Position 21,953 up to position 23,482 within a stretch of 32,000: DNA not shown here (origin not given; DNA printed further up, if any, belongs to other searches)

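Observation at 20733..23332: Adjacent inactive KS and canonical KS resemble a KS/chain-length-factor heterodimer pair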

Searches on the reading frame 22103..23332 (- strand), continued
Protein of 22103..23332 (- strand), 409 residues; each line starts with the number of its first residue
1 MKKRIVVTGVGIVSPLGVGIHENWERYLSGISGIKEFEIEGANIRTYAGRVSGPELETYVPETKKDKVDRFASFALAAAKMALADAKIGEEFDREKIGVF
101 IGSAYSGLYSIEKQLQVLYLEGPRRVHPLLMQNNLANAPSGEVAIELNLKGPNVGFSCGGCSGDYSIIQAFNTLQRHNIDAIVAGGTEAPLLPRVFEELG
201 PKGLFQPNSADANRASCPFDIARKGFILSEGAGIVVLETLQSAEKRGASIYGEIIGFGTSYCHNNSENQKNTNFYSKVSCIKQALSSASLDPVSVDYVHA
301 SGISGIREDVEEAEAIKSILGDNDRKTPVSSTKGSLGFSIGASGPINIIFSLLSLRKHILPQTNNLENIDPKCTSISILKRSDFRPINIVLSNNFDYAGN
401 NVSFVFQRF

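Call 58: predict_structure(alignment_id=A2)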
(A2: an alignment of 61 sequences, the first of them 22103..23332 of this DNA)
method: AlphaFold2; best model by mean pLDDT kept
length: 409 residues; sequences in the alignment: 61
mean_pLDDT: 87.4   pTM: 0.91
mean pLDDT of the five models: 87.4, 86.8, 86.6, 85.0, 84.0
residues with pLDDT >= 90: 239; 70-90: 134; 50-70: 27; < 50: 9
segments of 3 or more residues with pLDDT < 50: 264-271
pLDDT, mean of each block of 10 residues (from residue 1): 93 96 95 87 83 85 81 94 93 94 80 81 75 67 93 87 95 95 94 80 61 81 85 98 95 96 52 81 96 95 84 92 79 89 95 97 92 91 95 86 96
secondary structure, 60 per line:
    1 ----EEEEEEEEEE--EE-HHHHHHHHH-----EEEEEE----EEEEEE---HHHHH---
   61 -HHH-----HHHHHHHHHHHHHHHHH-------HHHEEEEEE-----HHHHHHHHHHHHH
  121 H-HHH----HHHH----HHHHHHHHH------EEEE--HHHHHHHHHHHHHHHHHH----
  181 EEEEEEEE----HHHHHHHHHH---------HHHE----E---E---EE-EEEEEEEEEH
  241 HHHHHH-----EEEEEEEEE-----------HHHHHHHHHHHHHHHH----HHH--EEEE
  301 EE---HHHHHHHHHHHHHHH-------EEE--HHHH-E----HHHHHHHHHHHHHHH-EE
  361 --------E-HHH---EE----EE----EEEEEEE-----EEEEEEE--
elements in order: E5-14 H20-28 E34-39 E44-49 H53-57 H70-86 E97-102 H108-121 H130-133 H138-146 E153-156 H159-176 E181-188 H193-202 E231-239 H240-246 E252-260 H272-287 E297-302 H306-320 E328-330 H333-336 H343-357 E389-395 E401-407

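Call 61: search_protein_representatives(alignment_id=A1)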
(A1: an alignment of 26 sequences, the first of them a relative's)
Query: 26 sequences, 409 profile positions. Proteins with E-value up to 0.001 (for the whole library): 70780; up to 1e-10: 38828; up to 1e-30: 7992. The best 150 are listed.
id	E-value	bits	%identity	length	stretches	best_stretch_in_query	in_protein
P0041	4.6e-226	766.7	-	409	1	1-409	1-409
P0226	5.0e-124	430.6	-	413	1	1-409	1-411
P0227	2.6e-123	428.2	-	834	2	1-408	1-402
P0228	3.5e-115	401.5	-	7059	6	67-365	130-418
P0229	1.1e-112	393.2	-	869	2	3-375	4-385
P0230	1.4e-111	389.6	-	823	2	3-407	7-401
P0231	4.2e-108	378.2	-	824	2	3-408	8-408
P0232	1.7e-106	372.8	-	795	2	2-408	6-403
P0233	2.8e-105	368.8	-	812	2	5-408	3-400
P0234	3.6e-104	365.2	-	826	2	1-409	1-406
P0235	6.0e-104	364.5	-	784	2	1-408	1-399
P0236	1.8e-103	362.9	-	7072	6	78-367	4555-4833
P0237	2.3e-103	362.6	-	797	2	5-408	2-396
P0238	9.3e-102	357.3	-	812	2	4-408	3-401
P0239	1.0e-101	357.2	-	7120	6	143-373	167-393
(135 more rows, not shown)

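Call 63: find_encoding_contigs(protein=P0226, flank=8000, max_places=2)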
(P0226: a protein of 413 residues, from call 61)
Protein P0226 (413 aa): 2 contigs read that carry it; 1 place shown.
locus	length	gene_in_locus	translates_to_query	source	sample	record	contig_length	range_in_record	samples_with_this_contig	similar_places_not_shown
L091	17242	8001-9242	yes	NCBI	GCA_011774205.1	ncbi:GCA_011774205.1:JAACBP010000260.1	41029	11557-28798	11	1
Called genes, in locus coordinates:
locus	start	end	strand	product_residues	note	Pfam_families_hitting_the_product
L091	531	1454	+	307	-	PF02129:Peptidase_S15 (weak), PF12697:Abhydrolase_6, PF00561:Abhydrolase_1, PF12146:Hydrolase_4, PF00326:Peptidase_S9, PF01738:DLH (faint)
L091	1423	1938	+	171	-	PF03061:4HBT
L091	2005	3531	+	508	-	PF23545:Zn_ribbon_HMPTM, PF04055:Radical_SAM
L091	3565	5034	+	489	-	PF00148:Oxidored_nitro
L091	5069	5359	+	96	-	-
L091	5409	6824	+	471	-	PF00148:Oxidored_nitro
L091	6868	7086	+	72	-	-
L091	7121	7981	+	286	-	PF00142:Fer4_NifH, PF01656:CbiA, PF02374:ArsA_ATPase (weak), PF10609:ParA (weak), PF13614:AAA_31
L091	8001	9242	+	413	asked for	PF00109:ketoacyl-synt, PF02801:Ketoacyl-synt_C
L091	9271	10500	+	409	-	PF00109:ketoacyl-synt, PF00108:Thiolase_N (faint), PF02801:Ketoacyl-synt_C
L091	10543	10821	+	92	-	PF00550:PP-binding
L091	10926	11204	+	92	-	PF02627:CMD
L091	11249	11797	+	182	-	PF05163:DinB, PF12867:DinB_2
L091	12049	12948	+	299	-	PF12849:PBP_like_2, PF01547:SBP_bac_1 (faint), PF13531:SBP_bac_11 (faint)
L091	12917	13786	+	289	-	PF00528:BPD_transp_1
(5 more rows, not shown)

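Call 64: fold_search(model_id=the predicted structure, library=pdb)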
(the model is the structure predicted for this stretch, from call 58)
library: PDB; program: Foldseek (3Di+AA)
matches with E <= 10: 1227; with E <= 0.001: 1057
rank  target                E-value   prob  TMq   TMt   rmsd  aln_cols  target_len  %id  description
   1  8qer_A                2.7e-46  1.00  0.92  0.92   2.6       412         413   36  Pseudomonas aeruginosa FabF C164A in complex with 4-(1H-pyrazole-3-carbonylamino)pentanoic acid (released 2024-01-10)
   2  8cne_A                3.3e-46  1.00  0.92  0.92   2.5       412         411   36  Pa.FabF-C164A in complex with N-(propan-2-yl)-1H-pyrazole-3-carboxamide (released 2024-01-10)
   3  8r1v_A                4.2e-46  1.00  0.93  0.92   2.5       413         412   36  Pseudomonas aeruginosa FabF C164A in complex with N-(1,5-dimethyl-3-oxo-2-phenyl-2,3-dihydro-1H-pyrazol-4-yl)-2-(4-met (released 2024-03-06)
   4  4ls7_B                4.5e-46  1.00  0.92  0.91   2.5       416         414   35  Crystal structure of Bacillus subtilis beta-ketoacyl-ACP synthase II (FabF) in a non-covalent complex with cerulenin (released 2014-04-02)
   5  4ls5_B                1.1e-45  1.00  0.92  0.92   2.4       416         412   34  Crystal structure of beta-ketoacyl-ACP synthase II (FabF) from Bacillus subtilis (released 2014-04-02)
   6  4ls8_A                1.1e-45  1.00  0.91  0.89   2.9       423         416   34  Crystal structure of Bacillus subtilis beta-ketoacyl-ACP synthase II (FabF) in a covalent complex with cerulenin (released 2014-04-02)
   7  4ls5_A                1.2e-45  1.00  0.93  0.92   2.3       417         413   34  Crystal structure of beta-ketoacyl-ACP synthase II (FabF) from Bacillus subtilis (released 2014-04-02)
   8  8cn8_A                1.2e-45  1.00  0.93  0.91   2.5       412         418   36  apo Pseudomonas aeruginosa FabF C164A mutant (released 2024-01-10)
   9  5sxo                  1.5e-45  1.00  0.92  0.92   2.5       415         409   33  1.35 angstrom resolution crystal structure of beta-ketoacyl-ACP synthase II (FabF) from Listeria monocytogenes (released 2016-11-02)
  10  4b7v_B                1.6e-45  1.00  0.92  0.92   2.5       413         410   36  Structure of wild type Pseudomonas aeruginosa FabF (KASII) (released 2013-09-04)
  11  4ls8_B                2.1e-45  1.00  0.93  0.91   2.3       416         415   34  Crystal structure of Bacillus subtilis beta-ketoacyl-ACP synthase II (FabF) in a covalent complex with cerulenin (released 2014-04-02)
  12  8qer_B                2.2e-45  1.00  0.93  0.92   2.6       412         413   36  Pseudomonas aeruginosa FabF C164A in complex with 4-(1H-pyrazole-3-carbonylamino)pentanoic acid (released 2024-01-10)
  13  4jb6_A                3.0e-45  1.00  0.93  0.92   2.5       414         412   36  Structure of Pseudomonas aeruginosa FabF mutant C164Q (released 2014-03-05)
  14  4ls6_B                3.2e-45  1.00  0.92  0.92   2.5       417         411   35  Crystal structure of beta-ketoacyl-ACP synthase II (FabF) I108F mutant from Bacillus subtilis (released 2014-04-02)
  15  8cn8_B                4.7e-45  1.00  0.92  0.90   2.5       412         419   36  apo Pseudomonas aeruginosa FabF C164A mutant (released 2024-01-10)
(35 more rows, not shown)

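Call 71: find_encoding_contigs(protein=P0041, flank=8000, max_places=2)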
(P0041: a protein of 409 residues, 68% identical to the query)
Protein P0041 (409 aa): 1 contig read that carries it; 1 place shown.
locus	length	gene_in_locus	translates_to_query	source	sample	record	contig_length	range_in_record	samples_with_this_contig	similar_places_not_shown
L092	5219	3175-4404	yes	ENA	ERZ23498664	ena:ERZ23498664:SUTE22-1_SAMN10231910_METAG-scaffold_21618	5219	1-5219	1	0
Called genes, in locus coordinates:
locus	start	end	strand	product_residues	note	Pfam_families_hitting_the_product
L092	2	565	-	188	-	?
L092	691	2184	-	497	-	PF00072:Response_reg, PF00158:Sigma54_activat, PF14532:Sigma54_activ_2, PF00004:AAA, PF07724:AAA_2, PF07728:AAA_5 (weak), PF25601:AAA_lid_14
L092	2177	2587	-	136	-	-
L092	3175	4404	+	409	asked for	PF00109:ketoacyl-synt, PF02801:Ketoacyl-synt_C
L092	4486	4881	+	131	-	PF00109:ketoacyl-synt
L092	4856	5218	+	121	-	?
